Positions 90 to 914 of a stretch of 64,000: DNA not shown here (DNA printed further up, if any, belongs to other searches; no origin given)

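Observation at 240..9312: Four diverged paralogs of an unrecognised protein domain within 9 kb (family A)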

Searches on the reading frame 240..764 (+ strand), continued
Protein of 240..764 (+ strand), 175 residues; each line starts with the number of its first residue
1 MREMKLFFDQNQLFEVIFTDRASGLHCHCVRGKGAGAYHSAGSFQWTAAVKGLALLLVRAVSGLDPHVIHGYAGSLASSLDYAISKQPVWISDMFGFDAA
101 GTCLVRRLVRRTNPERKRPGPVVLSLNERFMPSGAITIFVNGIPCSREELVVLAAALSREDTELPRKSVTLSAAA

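Call 35: search_protein_representatives(alignment_id=A3)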
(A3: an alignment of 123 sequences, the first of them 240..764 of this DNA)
Query: 123 sequences, 179 profile positions. Proteins with E-value up to 0.001 (for the whole library): 1112; up to 1e-10: 942; up to 1e-30: 635. The best 150 are listed.
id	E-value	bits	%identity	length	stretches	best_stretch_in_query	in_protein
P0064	3.0e-71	255.4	-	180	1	1-170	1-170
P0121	9.4e-65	234.2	-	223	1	1-165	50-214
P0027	3.9e-58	212.6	-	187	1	3-172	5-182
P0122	4.6e-57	209.1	-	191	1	2-171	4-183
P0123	5.4e-55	202.4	-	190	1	2-165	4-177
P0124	1.1e-54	201.3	-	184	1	1-170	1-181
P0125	2.4e-54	200.3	-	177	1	1-166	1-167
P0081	3.1e-54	199.9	-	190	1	1-173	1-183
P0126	6.1e-54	198.9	-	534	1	1-169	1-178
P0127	8.2e-54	198.5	-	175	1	1-163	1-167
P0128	9.2e-54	198.4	-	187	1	3-160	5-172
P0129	2.6e-53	196.9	-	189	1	3-163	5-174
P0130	5.5e-53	195.8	-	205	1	1-168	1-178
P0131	5.7e-52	192.5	-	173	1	1-159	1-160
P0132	6.5e-52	192.3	-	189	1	2-160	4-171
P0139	1.9e-50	187.6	-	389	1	1-166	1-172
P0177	4.5e-48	179.8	-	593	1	1-161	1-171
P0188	2.0e-47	177.7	-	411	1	1-171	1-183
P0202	7.8e-47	175.8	-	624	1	1-171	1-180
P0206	1.1e-46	175.3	-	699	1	4-171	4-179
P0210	2.2e-46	174.3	-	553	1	1-170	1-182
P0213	3.1e-46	173.9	-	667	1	3-162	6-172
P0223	8.3e-46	172.5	-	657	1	1-163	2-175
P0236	1.7e-45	171.4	-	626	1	1-164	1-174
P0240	1.9e-45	171.3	-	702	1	1-170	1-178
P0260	7.5e-45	169.3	-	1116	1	4-167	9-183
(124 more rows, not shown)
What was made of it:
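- The domain is N-terminal or near-N-terminal in all 150 listed representatives (call 35).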

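Call 36: search_protein_families(library=pfam, proteins=[P0260, P0240, P0206, P0213, P0223, P0236, P0202, P0177, P0139, P0188], max_evalue=0.01)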
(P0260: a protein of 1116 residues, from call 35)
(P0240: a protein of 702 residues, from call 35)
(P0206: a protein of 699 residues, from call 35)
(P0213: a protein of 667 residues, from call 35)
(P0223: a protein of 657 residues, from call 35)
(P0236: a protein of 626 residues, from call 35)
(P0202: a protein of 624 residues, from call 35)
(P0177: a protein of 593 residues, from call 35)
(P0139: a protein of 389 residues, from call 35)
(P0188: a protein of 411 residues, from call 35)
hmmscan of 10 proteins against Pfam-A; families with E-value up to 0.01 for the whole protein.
P0260 (1116 aa): 4 families
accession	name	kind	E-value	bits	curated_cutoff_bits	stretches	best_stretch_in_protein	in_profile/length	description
PF05729.18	NACHT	-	0.0001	22.6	26.7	1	266-381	3-118/167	NACHT domain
PF13401.12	AAA_22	-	0.00022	22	27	1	263-395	5-125/130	AAA domain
PF13191.12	AAA_16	-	0.00092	20.2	32.6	1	254-372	16-136/167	AAA ATPase domain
PF24883.2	NPHP3_N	-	0.00092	19.9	24.8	0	255-289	13-48/164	Nephrocystin 3, N-terminal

P0240 (702 aa): 13 families
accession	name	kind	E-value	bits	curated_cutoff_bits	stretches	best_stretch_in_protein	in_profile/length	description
PF14559.12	TPR_19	-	6.5e-19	68.5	25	0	600-649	3-52/68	Tetratricopeptide repeat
PF07719.23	TPR_2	-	4e-11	42.6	27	0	450-477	6-33/34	Tetratricopeptide repeat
PF13432.12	TPR_16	-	5.5e-11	43.2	32.7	1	598-648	7-57/65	Tetratricopeptide repeat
PF13428.12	TPR_14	-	9e-11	41.8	23.5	1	447-486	3-42/44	Tetratricopeptide repeat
PF13181.12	TPR_8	-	2.6e-09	36.9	25.7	0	446-472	2-28/34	Tetratricopeptide repeat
PF13431.12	TPR_17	-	6.3e-09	35.9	24.4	0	615-642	6-33/34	Tetratricopeptide repeat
PF00515.34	TPR_1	-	1e-06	28.7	27.8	0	450-476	6-32/34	Tetratricopeptide repeat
PF13176.12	TPR_7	-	2.4e-06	27.6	27.9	0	625-648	2-25/36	Tetratricopeptide repeat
PF13414.12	TPR_11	-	1.9e-05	24.7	26.8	0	357-378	17-38/42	TPR repeat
PF12895.13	ANAPC3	-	2.4e-05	25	27.2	1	493-571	3-80/82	Anaphase-promoting complex, cyclosome, subunit 3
PF13429.12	TPR_15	-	4.4e-05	23.5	26.2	1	450-566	151-267/280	Tetratricopeptide repeat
PF13424.12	TPR_12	-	0.0011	19.5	30.1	0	531-576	28-74/77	Tetratricopeptide repeat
PF13174.12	TPR_6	-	0.0038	18.2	26.3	0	625-647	3-25/33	Tetratricopeptide repeat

P0206 (699 aa): 1 family
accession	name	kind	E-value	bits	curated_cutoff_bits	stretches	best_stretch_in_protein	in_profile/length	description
PF02834.22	LigT_PEase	-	0.0015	19.1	23.3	0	622-662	20-59/87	LigT like Phosphoesterase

P0213 (667 aa): 1 family
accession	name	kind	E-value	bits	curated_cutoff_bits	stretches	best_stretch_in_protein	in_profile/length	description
PF00925.25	GTP_cyclohydro2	-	1e-13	51.6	23.3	1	232-370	32-163/165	GTP cyclohydrolase II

P0223 (657 aa): 3 families
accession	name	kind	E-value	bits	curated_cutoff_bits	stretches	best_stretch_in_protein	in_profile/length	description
PF00925.25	GTP_cyclohydro2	-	7.9e-07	29.2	23.3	1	238-368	38-159/165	GTP cyclohydrolase II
PF00702.32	Hydrolase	-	2.5e-05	25.2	26.4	1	425-610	9-191/191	haloacid dehalogenase-like hydrolase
PF13419.12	HAD_2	-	0.00035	21.2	23.8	1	483-614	44-176/178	Haloacid dehalogenase-like hydrolase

P0236 (626 aa): 0 families

P0202 (624 aa): 0 families

P0177 (593 aa): 0 families

P0139 (389 aa): 0 families

P0188 (411 aa): 0 families
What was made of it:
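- Other partners are TPR, a weak NACHT/AAA match, and GTP-cyclohydrolase-II-like domains with or without HAD (call 36).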

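Call 37: fold_search(model_id=the predicted structure, library=viral)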
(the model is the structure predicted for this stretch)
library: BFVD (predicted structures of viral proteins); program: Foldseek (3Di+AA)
matches with E <= 10: 254; with E <= 0.001: 0
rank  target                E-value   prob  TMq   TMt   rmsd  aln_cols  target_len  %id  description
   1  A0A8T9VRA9            1.2e-01  0.54  0.15  0.11   5.5        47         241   15  (no name in the UniProt tables at hand)
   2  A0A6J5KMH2            1.5e-01  0.07  0.16  0.16  13.6       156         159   10  Uncharacterized protein [uncultured Caudovirales phage]
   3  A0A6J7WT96            1.8e-01  0.13  0.17  0.14  10.9       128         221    5  Uncharacterized protein [uncultured Caudovirales phage]
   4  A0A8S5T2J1            2.4e-01  0.33  0.24  0.32   5.7        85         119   12  Firmicute plasmid replication protein (RepL) [Myoviridae sp. ctqfO1]
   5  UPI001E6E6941         3.7e-01  0.21  0.20  0.05   6.5        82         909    7  (no name look-up for this kind of identifier)
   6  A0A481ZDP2            4.2e-01  0.03  0.13  0.08  20.8       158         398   12  Uncharacterized protein [Pithovirus LCPAC406]
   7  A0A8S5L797            5.3e-01  0.12  0.22  0.32  16.6       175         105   10  Uncharacterized protein [CrAss-like virus sp. ctt4r3]
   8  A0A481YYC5            5.6e-01  0.33  0.15  0.10   2.9        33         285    6  Uncharacterized protein [Marseillevirus LCMAC202]
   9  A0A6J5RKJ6            5.6e-01  0.04  0.15  0.06  21.5       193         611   13  DNA primase/polymerase, bifunctional, N-terminal [uncultured Caudovirales phage]
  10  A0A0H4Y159            7.2e-01  0.12  0.26  0.28  17.1       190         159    9  Uncharacterized protein [Salmon gill poxvirus]
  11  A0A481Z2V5            7.6e-01  0.07  0.21  0.21  14.5       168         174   11  Uncharacterized protein [Pithovirus LCPAC101]
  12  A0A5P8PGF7            8.1e-01  0.10  0.19  0.23   7.6        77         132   13  (no name in the UniProt tables at hand)
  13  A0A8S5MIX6            8.6e-01  0.18  0.26  0.18   5.7        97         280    9  Replication initiator protein [Siphoviridae sp. ctvyM23]
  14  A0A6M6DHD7            8.6e-01  0.10  0.12  0.12   7.8        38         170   13  (no name in the UniProt tables at hand)
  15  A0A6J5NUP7            9.2e-01  0.10  0.21  0.16  16.7       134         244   14  Uncharacterized protein [uncultured Caudovirales phage]
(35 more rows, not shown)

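Call 55: predict_structure(alignment_id=A4)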
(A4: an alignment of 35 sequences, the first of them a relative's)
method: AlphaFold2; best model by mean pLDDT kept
length: 534 residues; sequences in the alignment: 35
mean_pLDDT: 86.0   pTM: 0.65
mean pLDDT of the five models: 86.0, 85.6, 85.5, 85.3, 84.7
residues with pLDDT >= 90: 343; 70-90: 122; 50-70: 34; < 50: 35
segments of 3 or more residues with pLDDT < 50: 172-197, 527-534
pLDDT, mean of each block of 10 residues (from residue 1): 94 93 87 78 84 96 93 86 90 94 93 95 83 95 96 96 85 39 31 48 93 87 90 94 78 78 62 88 96 93 93 93 90 96 81 93 87 78 94 96 95 93 89 95 89 82 94 89 93 94 95 92 56 44
secondary structure, 60 per line:
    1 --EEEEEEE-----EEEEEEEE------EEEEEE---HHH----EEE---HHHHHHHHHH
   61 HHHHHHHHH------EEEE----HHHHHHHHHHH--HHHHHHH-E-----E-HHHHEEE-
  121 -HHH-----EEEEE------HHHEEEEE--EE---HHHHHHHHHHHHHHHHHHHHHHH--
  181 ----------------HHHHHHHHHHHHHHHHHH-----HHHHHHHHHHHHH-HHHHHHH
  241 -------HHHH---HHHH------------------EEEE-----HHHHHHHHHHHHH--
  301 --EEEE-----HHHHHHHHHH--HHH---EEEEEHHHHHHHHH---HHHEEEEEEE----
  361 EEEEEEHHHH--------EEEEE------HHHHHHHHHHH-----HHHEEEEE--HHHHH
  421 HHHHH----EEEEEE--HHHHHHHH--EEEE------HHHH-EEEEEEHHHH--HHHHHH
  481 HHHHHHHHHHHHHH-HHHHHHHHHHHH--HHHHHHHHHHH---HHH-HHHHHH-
elements in order: E3-9 E15-22 E29-34 E45-47 H51-69 E76-79 H84-94 H97-103 H113-116 E117-119 E130-134 E144-148 H156-178 H197-214 H220-232 H234-240 H248-251 H255-258 E277-280 H286-298 E303-306 H312-321 E330-334 H335-343 E350-356 E361-366 H367-370 E379-383 H390-400 E409-413 H416-425 E430-435 H438-445 E448-451 H458-461 E463-468 H469-472 H475-494 H496-507 H510-520 H528-533

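Call 57: fold_search(model_id=the predicted structure, library=pdb)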
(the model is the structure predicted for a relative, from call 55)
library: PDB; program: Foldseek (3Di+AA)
matches with E <= 10: 1028; with E <= 0.001: 248
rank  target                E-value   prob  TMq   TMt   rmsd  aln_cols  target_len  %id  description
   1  3un6                  2.9e-07  1.00  0.36  0.61   5.2       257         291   13  2.0 Angstrom Crystal Structure of Ligand Binding Component of ABC-type Import System from Staphylococcus aureus with Zin (released 2011-12-07)
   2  3ksj                  1.3e-06  1.00  0.34  0.58   6.7       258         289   14  The alkanesulfonate-binding protein SsuA from Xabthomonas axonopodis pv. citri bound to MES (released 2010-10-13)
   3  2x26_B                2.7e-06  1.00  0.33  0.55   6.6       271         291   16  Crystal structure of the periplasmic aliphatic sulphonate binding protein SsuA from Escherichia coli (released 2010-04-14)
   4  3ksx                  3.6e-06  1.00  0.33  0.56   5.9       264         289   15  The alkanesulfonate-binding protein SsuA from Xanthomonas axonopodis pv. citri bound to MOPS (released 2010-10-13)
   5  4h67_D                6.9e-06  1.00  0.30  0.44   6.8       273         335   11  Crystal structure of HMP synthase Thi5 from S. cerevisiae (released 2012-10-17)
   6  4h67_C                6.9e-06  1.00  0.30  0.43   6.8       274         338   10  Crystal structure of HMP synthase Thi5 from S. cerevisiae (released 2012-10-17)
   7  4h67_E                6.9e-06  1.00  0.30  0.47   6.7       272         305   10  Crystal structure of HMP synthase Thi5 from S. cerevisiae (released 2012-10-17)
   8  6ssy_A                7.3e-06  1.00  0.33  0.54   5.7       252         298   12  Taurine ABC transporter substrate binding protein TauA from E. coli in complex with 2-Aminoethylphosphonic acid (released 2019-12-18)
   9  4h6d_H                8.9e-06  1.00  0.29  0.43   6.9       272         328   10  Crystal structure of PLP-soaked HMP synthase Thi5 from S. cerevisiae (released 2012-10-17)
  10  9b1u                  9.3e-06  1.00  0.33  0.54   6.2       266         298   12  Crystal structure of PqqT with PQQ bound (released 2024-08-21)
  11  9u9z_C                1.0e-05  1.00  0.35  0.29  11.9       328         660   12  Cryo-EM structure of cyanobacterial bicarbonate transporter CmpBCD (released 2026-04-01)
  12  6ssy_B                1.1e-05  1.00  0.33  0.54   5.6       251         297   13  Taurine ABC transporter substrate binding protein TauA from E. coli in complex with 2-Aminoethylphosphonic acid (released 2019-12-18)
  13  4h6d_G                1.1e-05  1.00  0.30  0.44   6.9       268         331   10  Crystal structure of PLP-soaked HMP synthase Thi5 from S. cerevisiae (released 2012-10-17)
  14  7an9_A                1.2e-05  1.00  0.29  0.49   6.6       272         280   13  Enzyme of biosynthetic pathway (released 2022-04-20)
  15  4wep_A                1.3e-05  1.00  0.26  0.41   9.6       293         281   10  Apo YehZ from Escerichia coli (released 2015-09-16)
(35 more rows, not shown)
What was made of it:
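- On Polymorphic toxin/immunity or anti-phage defence systems: Fusion partners are PBP2, TPR or enzyme-like (calls 36, 57).
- Closest known: LysR-type and YhfZ-type one-component regulators. Same: The domain order is the same: a small basic N-terminal module followed by a cytoplasmic PBP2-fold domain (calls 55, 57).
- Some fusion partners are enzyme-like, namely GTP-cyclohydrolase-II-like and HAD domains, and Thi5-like PBP2 folds (calls 36, 57).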

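Call 60: find_encoding_contigs(protein=P0003, flank=10000, max_places=3)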
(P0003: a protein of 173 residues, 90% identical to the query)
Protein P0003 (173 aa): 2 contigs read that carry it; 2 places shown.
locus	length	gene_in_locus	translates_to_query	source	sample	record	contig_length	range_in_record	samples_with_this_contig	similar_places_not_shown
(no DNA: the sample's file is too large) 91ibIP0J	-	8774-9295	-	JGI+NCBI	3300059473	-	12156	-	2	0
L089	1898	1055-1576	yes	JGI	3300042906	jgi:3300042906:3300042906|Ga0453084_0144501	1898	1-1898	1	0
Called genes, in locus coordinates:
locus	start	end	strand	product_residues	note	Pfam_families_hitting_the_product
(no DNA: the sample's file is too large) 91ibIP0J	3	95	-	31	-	?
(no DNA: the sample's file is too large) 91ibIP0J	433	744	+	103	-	PF04956:TrbC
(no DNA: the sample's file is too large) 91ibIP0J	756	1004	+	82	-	PF05101:VirB3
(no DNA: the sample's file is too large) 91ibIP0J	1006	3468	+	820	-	PF27097:VirB4_TrbE_N, PF03135:CagE_TrbE_VirB (weak), PF19044:P-loop_TraG (weak)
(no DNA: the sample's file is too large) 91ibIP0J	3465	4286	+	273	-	-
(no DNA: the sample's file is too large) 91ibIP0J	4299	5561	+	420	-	PF04610:TrbL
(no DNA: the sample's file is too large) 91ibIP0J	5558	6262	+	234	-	PF04335:VirB8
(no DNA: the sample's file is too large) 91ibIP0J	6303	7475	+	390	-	PF03524:CagX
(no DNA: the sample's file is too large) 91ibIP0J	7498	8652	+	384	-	PF03743:TrbI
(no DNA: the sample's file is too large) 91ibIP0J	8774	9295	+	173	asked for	-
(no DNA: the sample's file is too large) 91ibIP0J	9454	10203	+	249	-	-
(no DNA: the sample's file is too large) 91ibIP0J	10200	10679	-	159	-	-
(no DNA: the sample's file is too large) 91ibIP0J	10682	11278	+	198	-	-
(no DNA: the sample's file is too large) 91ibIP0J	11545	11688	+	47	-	-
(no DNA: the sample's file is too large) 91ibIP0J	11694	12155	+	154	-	?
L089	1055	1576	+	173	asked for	-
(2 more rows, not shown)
